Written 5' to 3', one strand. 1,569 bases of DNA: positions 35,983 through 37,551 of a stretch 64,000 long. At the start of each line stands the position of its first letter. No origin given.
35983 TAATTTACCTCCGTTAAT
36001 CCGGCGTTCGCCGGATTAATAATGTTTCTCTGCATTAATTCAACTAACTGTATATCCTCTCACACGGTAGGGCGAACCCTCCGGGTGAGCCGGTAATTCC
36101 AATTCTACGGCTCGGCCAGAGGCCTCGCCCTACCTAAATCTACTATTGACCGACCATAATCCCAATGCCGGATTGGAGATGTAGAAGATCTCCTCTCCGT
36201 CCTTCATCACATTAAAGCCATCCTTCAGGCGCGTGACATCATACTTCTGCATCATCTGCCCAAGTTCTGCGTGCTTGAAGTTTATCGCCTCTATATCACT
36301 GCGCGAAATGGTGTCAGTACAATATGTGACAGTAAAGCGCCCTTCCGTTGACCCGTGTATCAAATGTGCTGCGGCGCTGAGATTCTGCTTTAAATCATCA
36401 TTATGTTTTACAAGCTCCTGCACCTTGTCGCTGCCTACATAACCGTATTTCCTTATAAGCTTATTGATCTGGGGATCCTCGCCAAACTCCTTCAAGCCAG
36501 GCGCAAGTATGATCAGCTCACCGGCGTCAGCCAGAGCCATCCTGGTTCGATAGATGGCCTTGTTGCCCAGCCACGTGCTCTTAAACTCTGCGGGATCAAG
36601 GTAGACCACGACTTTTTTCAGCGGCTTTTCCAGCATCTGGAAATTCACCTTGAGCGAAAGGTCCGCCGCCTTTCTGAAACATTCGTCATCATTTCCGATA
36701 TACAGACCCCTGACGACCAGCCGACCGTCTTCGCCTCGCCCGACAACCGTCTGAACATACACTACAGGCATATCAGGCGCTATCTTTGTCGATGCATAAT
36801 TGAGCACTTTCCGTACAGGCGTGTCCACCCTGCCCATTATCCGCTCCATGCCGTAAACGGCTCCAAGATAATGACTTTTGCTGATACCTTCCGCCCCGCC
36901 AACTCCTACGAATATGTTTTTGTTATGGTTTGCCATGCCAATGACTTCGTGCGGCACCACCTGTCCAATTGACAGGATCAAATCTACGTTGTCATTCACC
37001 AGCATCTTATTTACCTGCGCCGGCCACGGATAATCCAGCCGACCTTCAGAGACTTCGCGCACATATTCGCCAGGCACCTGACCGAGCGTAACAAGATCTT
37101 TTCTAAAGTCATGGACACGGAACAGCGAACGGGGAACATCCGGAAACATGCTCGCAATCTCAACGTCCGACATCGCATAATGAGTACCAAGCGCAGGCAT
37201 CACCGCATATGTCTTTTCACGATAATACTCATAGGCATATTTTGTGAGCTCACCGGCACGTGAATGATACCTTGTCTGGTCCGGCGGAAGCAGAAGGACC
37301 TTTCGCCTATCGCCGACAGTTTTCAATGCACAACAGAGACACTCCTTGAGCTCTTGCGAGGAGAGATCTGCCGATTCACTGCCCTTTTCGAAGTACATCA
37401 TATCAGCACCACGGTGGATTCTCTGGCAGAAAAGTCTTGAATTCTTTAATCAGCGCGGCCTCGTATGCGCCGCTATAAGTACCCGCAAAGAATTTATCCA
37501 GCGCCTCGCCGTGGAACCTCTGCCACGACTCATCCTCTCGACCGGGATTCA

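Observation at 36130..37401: LarA-type nickel-pincer enzyme homologue retaining the full catalytic and cofactor constellation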

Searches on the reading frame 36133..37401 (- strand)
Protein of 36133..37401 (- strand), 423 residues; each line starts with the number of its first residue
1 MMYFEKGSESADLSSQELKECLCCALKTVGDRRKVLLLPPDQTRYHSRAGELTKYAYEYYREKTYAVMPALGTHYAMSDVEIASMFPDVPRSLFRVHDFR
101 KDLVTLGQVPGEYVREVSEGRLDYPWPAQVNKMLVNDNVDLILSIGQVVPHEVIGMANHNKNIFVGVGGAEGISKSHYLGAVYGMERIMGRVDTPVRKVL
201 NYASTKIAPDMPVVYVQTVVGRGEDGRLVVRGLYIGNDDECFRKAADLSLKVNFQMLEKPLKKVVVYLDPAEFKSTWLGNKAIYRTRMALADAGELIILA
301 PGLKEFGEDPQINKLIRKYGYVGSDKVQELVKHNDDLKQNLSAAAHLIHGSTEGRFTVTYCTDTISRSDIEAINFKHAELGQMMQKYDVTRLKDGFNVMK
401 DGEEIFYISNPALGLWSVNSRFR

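Call 4: search_protein_families(library=pfam, proteins=[window:36133-37401:-], max_evalue=1)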
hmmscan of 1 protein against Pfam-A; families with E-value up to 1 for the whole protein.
window:36133-37401:- (423 aa): 1 family
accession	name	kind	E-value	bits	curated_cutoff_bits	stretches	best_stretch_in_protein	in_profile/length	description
PF09861.14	Lar_N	-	1.2e-07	31.6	23.3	1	28-179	50-194/204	Lactate racemase N-terminal domain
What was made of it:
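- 36130..37401 (-): LarAH group 18 protein (423 aa), predicted NPN-dependent hexonate C2-epimerase. Pfam Lar_N (call 4).
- On LarA superfamily (NPN-dependent 2-hydroxyacid racemases/epimerases; Pfam Lar_N/DUF2088): Pfam PF09861 scores 31.6 bits against a cut-off of 23.3 (call 4).
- The Pfam Lar_N hit is weak (31.6 bits, call 4).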

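Call 5: search_protein_families(library=ncbifam, proteins=[window:36133-37401:-], max_evalue=1)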
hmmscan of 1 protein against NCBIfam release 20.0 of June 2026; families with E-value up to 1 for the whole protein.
window:36133-37401:- (423 aa): 5 families
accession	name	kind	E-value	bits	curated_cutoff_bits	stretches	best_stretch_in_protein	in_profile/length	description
NF052594.1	NPN_18_hexonate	equivalog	5e-195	648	500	1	10-417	2-410/411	nickel-dependent putative hexonate epimerase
NF052593.1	NPN_racem_MAR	equivalog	2.5e-08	32.9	500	1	66-309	96-321/415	nickel-dependent malate racemase, LarAH6 family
NF052595.1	NPN_LarAH5_MAR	equivalog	4.9e-05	22.5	462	1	127-265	147-275/415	nickel-dependent malate racemase, LarAH5 family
NF033504.2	Ni_dep_LarA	equivalog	0.016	13.9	460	1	32-201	61-223/422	nickel-dependent lactate racemase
NF052525.1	NPN_LarAH10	equivalog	0.041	12.6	540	1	127-179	151-201/426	NPN-dependent 2-hydroxyacid racemase, LarAH10 family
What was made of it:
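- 36130..37401 (-): NF052594 scores 648 bits against a cut-off of 500 (call 5).
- On LarAH group 18 / NCBIfam NF052594: 648 bits against 500, E=5e-195, model positions 2-410 of 411 (call 5).
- On Lactate racemase proper (NCBIfam NF033504): 13.9 bits against a cut-off of 460 (call 5).
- The protein passes the NF052594 equivalog cut-off (call 5). The NCBIfam LarA model scores only 13.9 bits against a cut-off of 460 (call 5).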

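Call 6: search_solved_structures(query=window:36133-37401:-, max_evalue=10, show_alignments=3)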
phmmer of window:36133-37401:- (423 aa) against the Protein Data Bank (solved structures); distinct sequences matched with E-value up to 10: 2.
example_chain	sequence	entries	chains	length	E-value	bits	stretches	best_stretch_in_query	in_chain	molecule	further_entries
4nar_A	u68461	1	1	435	2e-39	138.9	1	11-356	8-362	Putative uronate isomerase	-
8eoz_B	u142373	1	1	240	0.41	12.7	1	275-329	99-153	C3HR3_4r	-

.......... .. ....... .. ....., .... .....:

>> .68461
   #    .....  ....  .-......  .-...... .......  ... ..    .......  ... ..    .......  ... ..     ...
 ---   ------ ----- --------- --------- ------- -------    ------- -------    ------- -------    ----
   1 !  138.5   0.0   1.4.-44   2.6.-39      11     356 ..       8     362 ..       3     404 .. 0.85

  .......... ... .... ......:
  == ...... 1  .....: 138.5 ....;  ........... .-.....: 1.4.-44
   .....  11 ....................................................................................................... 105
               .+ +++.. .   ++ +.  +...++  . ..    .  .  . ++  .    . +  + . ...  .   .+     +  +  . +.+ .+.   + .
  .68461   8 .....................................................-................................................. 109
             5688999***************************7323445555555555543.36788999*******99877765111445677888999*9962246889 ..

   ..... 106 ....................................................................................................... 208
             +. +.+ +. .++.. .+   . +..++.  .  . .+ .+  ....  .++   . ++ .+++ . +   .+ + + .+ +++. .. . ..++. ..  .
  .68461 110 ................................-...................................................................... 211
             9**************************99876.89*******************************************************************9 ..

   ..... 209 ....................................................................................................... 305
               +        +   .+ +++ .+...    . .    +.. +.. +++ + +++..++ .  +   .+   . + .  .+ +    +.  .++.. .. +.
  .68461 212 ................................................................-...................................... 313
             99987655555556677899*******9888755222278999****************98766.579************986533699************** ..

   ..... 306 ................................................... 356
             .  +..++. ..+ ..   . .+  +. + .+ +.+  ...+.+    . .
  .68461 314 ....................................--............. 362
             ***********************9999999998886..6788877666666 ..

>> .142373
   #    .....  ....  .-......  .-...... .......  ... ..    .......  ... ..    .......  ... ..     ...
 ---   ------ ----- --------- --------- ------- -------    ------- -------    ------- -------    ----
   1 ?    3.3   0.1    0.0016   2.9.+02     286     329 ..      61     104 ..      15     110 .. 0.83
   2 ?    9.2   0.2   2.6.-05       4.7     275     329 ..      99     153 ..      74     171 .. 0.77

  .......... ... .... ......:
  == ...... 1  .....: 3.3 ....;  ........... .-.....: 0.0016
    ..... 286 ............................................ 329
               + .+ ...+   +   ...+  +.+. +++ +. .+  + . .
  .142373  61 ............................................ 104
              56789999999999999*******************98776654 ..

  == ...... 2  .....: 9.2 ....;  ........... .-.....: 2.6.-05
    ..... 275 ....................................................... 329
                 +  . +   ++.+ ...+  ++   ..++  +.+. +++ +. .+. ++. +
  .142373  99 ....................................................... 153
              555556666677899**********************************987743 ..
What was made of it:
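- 36130..37401 (-): 4NAR E=2e-39 (call 6).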

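Call 25: find_homologous_proteins(query=window:36133-37401:-, max_evalue=1e-10)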
Query window:36133-37401:- (423 aa): 8000 proteins with E <= 1e-10 among 8000 candidates; the best 120 are listed.
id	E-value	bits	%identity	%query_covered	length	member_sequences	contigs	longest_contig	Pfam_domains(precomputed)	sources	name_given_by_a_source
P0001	1.1e-285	965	100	100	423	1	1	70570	PF09861.15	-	-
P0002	6.0e-200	683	69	100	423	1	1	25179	PF09861.15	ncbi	-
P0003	2.1e-199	681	68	100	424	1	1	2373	PF09861.15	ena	-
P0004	3.9e-199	680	68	100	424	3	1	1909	PF09861.15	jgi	-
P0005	5.4e-198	676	67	100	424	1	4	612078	PF09861.15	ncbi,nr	ncbi:MAG: DUF2088 domain-containing protein [Ignavibacteriales bacterium]|nr:DUF2088 domain-containi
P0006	1.4e-197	675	67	100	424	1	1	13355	PF09861.15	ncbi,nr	ncbi:MAG: DUF2088 domain-containing protein [Ignavibacteriae bacterium]|nr:DUF2088 domain-containing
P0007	9.8e-197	672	67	100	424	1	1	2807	PF09861.15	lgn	-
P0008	1.3e-196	671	68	100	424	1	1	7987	PF09861.15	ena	-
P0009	1.7e-196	671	68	100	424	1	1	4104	PF09861.15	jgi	-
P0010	4.5e-196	670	68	100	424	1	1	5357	PF09861.15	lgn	-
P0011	1.2e-195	668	67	100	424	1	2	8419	PF09861.15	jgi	-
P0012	1.9e-195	668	68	100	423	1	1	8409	PF09861.15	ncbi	-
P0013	3.5e-195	667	68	100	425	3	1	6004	PF09861.15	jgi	-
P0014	3.5e-195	667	67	100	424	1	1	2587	PF09861.15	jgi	jgi:nickel-dependent lactate racemase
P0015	3.8e-195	667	67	100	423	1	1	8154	PF09861.15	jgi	-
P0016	3.8e-195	667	68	100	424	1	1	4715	PF09861.15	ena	-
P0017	3.9e-195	667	68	100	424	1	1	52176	PF09861.15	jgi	jgi:nickel-dependent lactate racemase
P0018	5.3e-195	666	66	100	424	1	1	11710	PF09861.15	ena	-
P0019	7.1e-195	666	68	100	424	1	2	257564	PF09861.15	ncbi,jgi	jgi:nickel-dependent lactate racemase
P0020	8.3e-195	666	69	100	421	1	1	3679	PF09861.15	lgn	-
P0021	1.0e-194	665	66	100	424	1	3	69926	PF09861.15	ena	-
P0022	1.9e-194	664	66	100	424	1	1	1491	PF09861.15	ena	-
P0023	2.1e-194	664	67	100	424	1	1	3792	PF09861.15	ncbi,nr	ncbi:MAG: lactate racemase domain-containing protein [Melioribacteraceae bacterium]|nr:lactate racem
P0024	2.7e-194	664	68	100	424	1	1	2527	PF09861.15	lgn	-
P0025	3.1e-194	664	67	100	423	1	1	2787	PF09861.15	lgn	-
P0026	3.4e-194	664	68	100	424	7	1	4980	PF09861.15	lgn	-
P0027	3.6e-194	663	68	100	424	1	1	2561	PF09861.15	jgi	jgi:nickel-dependent lactate racemase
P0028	3.6e-194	663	66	100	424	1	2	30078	PF09861.15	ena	-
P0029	4.5e-194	663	66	100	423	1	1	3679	PF09861.15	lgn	-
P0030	5.1e-194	663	67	100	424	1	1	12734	PF09861.15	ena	-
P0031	5.1e-194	663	67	100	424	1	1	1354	PF09861.15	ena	-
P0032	6.3e-194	663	67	100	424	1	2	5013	PF09861.15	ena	-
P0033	7.4e-194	662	67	100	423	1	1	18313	PF09861.15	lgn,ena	-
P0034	7.7e-194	662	67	100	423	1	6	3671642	PF09861.15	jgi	jgi:nickel-dependent lactate racemase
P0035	8.2e-194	662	66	100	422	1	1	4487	PF09861.15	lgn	-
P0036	8.2e-194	662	67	100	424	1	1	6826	PF09861.15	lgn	-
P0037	8.9e-194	662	66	100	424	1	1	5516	PF09861.15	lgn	-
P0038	9.9e-194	662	66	100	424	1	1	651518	PF09861.15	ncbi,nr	ncbi:MAG: DUF2088 domain-containing protein [Ignavibacteriales bacterium]|nr:DUF2088 domain-containi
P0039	1.0e-193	662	67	100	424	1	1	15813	PF09861.15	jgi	jgi:nickel-dependent lactate racemase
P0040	1.0e-193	662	67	100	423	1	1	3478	PF09861.15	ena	-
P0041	1.1e-193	662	67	100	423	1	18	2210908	PF09861.15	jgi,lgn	jgi:nickel-dependent lactate racemase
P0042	1.5e-193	661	67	100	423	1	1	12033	PF09861.15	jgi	jgi:nickel-dependent lactate racemase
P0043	1.6e-193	661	67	100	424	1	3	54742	PF09861.15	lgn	-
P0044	2.0e-193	661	66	100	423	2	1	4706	PF09861.15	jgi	jgi:nickel-dependent lactate racemase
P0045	2.2e-193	661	66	100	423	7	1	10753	PF09861.15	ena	-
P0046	2.3e-193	661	68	100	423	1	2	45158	PF09861.15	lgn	-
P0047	2.7e-193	661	66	100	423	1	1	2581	PF09861.15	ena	-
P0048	2.7e-193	661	67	100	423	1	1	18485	PF09861.15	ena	-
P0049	2.7e-193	661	67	100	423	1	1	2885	PF09861.15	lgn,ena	-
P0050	2.7e-193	661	66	100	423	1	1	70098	PF09861.15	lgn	-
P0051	2.9e-193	660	67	100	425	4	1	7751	PF09861.15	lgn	-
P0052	2.9e-193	660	67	100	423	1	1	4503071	PF09861.15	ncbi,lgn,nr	ncbi:MAG: DUF2088 domain-containing protein [Ignavibacteriae bacterium]|nr:DUF2088 domain-containing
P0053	3.8e-193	660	67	100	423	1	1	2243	PF09861.15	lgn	-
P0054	3.9e-193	660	67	100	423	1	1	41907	PF09861.15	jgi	jgi:nickel-dependent lactate racemase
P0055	4.5e-193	660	67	100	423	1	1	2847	PF09861.15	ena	-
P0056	4.5e-193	660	66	100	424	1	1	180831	PF09861.15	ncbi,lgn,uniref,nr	ncbi:lactate racemase domain-containing protein [Natronoflexus pectinivorans]|uniref:Nickel-dependen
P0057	4.9e-193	660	67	100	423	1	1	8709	PF09861.15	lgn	-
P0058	7.0e-193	659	67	100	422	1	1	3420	PF09861.15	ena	-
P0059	8.0e-193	659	66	100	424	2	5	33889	PF09861.15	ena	-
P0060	8.7e-193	659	67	100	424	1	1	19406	PF09861.15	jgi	jgi:nickel-dependent lactate racemase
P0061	9.6e-193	659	65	100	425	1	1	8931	PF09861.15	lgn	-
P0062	1.0e-192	659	67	100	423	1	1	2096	PF09861.15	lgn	-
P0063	1.2e-192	659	67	100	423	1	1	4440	PF09861.15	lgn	-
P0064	1.2e-192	658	66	100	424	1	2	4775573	PF09861.15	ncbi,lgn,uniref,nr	ncbi:lactate racemase domain-containing protein [Alkalitalea saponilacus]|uniref:Nickel-dependent la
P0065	1.2e-192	658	67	100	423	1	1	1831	PF09861.15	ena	-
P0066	1.4e-192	658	65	100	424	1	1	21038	PF09861.15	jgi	jgi:nickel-dependent lactate racemase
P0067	1.4e-192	658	67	100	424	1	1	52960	PF09861.15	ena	-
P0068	1.5e-192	658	67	100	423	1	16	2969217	PF09861.15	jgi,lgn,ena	jgi:nickel-dependent lactate racemase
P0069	1.6e-192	658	66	100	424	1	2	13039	PF09861.15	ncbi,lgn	ncbi:MAG: lactate racemase domain-containing protein [Melioribacteraceae bacterium]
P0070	1.6e-192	658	66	100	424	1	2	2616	PF09861.15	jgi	-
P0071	1.6e-192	658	66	100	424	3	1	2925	PF09861.15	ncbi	-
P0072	1.6e-192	658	67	100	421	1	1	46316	PF09861.15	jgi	jgi:nickel-dependent lactate racemase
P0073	1.7e-192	658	67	100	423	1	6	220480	PF09861.15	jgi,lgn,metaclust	metaclust:\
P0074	1.7e-192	658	66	100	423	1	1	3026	PF09861.15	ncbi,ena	-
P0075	1.8e-192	658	66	100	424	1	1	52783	PF09861.15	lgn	-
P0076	1.9e-192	658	66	100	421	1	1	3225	PF09861.15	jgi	jgi:nickel-dependent lactate racemase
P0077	1.9e-192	658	67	100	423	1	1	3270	PF09861.15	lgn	-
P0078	2.2e-192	658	66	100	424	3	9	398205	PF09861.15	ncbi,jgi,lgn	jgi:nickel-dependent lactate racemase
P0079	2.2e-192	658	67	100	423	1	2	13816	PF09861.15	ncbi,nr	ncbi:MAG: lactate racemase domain-containing protein [Bacteroidota bacterium]|nr:lactate racemase do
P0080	2.3e-192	658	66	100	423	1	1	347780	PF09861.15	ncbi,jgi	jgi:nickel-dependent lactate racemase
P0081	2.3e-192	658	67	100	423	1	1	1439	PF09861.15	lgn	-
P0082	2.4e-192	657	67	100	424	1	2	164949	PF09861.15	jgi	jgi:nickel-dependent lactate racemase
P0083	2.5e-192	657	67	100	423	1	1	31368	PF09861.15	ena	-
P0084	2.5e-192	657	66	100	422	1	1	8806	PF09861.15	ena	-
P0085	2.6e-192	657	66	100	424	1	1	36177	PF09861.15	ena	-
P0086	2.7e-192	657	68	100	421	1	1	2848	PF09861.15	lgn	-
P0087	3.0e-192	657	65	100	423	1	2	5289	PF09861.15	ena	-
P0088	3.0e-192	657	66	100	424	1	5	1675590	PF09861.15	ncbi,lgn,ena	-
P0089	3.1e-192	657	67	100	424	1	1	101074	PF09861.15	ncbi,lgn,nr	ncbi:MAG: DUF2088 domain-containing protein [Bacteroidales bacterium]|nr:DUF2088 domain-containing p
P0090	3.2e-192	657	66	100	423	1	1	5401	PF09861.15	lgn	-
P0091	3.5e-192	657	68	100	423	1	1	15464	PF09861.15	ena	-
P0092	3.6e-192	657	66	100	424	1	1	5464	PF09861.15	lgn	-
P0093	4.2e-192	657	67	100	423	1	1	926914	PF09861.15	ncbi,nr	ncbi:MAG: DUF2088 domain-containing protein [Ignavibacteriae bacterium]|nr:DUF2088 domain-containing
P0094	4.3e-192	657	67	100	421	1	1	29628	PF09861.15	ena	-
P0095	4.3e-192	657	68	100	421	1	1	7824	PF09861.15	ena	-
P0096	6.5e-192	656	66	100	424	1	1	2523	PF09861.15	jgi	jgi:nickel-dependent lactate racemase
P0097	6.6e-192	656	66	100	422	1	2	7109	PF09861.15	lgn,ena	-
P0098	7.0e-192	656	66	100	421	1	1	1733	PF09861.15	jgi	-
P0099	7.7e-192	656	67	100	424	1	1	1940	PF09861.15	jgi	jgi:nickel-dependent lactate racemase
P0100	7.7e-192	656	66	100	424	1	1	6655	PF09861.15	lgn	-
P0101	8.4e-192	656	66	100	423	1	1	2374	PF09861.15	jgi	jgi:nickel-dependent lactate racemase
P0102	8.8e-192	656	67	100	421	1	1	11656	PF09861.15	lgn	-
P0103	9.2e-192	656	67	100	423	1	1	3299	PF09861.15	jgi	-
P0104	9.2e-192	656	66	100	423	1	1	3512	PF09861.15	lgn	-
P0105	9.5e-192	655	64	100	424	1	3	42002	PF09861.15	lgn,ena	-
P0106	1.0e-191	655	66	100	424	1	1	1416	PF09861.15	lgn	-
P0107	1.0e-191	655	66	100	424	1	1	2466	PF09861.15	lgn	-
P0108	1.0e-191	655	66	100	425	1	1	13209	PF09861.15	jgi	-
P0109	1.0e-191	655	67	100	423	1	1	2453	PF09861.15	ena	-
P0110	1.1e-191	655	66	100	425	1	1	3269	PF09861.15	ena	-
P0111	1.2e-191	655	67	100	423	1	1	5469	PF09861.15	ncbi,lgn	-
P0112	1.2e-191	655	67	100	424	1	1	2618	PF09861.15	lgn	-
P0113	1.2e-191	655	65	100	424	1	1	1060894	PF09861.15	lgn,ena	-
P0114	1.3e-191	655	66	100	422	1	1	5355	PF09861.15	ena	-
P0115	1.3e-191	655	67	100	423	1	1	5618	PF09861.15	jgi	jgi:nickel-dependent lactate racemase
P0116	1.3e-191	655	65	100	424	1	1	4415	PF09861.15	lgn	-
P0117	1.4e-191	655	66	100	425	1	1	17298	PF09861.15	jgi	-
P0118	1.5e-191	655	67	100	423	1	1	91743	PF09861.15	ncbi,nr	ncbi:MAG: DUF2088 domain-containing protein [Ignavibacteriales bacterium]|nr:DUF2088 domain-containi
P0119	1.5e-191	655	66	100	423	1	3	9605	PF09861.15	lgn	-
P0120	1.6e-191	655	67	100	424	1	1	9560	PF09861.15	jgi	jgi:nickel-dependent lactate racemase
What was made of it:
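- JGI names homologues 'nickel-dependent lactate racemase' and NCBI names them 'DUF2088 domain-containing protein' (call 25).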

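Call 27: search_solved_structures(query=A1, max_evalue=0.01, show_alignments=5)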
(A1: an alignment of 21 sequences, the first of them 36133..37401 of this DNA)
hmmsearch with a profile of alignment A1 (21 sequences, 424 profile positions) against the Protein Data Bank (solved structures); distinct sequences matched with E-value up to 0.01: 1.
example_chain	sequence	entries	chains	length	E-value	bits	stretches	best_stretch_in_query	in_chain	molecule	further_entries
4nar_A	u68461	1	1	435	7.5e-47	163.1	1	11-355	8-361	Putative uronate isomerase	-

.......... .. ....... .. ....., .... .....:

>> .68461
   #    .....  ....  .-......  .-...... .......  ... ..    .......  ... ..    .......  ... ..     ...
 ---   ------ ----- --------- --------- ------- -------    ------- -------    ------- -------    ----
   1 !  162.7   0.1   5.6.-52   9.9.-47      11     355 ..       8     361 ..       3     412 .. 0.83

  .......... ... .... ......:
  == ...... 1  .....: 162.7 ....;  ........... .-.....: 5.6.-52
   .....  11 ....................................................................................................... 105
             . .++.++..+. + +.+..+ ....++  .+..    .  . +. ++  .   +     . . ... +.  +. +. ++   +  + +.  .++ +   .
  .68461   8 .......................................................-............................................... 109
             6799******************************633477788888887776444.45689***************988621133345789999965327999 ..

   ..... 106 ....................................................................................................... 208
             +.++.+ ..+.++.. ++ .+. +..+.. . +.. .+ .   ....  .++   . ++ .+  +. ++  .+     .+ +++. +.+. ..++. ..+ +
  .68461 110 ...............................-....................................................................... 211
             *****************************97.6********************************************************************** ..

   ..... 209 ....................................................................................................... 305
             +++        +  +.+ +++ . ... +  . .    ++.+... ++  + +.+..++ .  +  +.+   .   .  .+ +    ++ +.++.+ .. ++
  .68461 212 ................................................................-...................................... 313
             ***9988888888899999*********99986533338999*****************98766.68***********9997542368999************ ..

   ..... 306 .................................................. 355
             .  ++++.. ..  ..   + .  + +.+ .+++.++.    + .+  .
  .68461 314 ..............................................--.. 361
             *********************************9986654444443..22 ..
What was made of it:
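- Tried and rejected: A profile of 21 group-18 sequences searched against PDB sequences found only 4NAR at E<=0.01, not 5HUQ (call 27).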
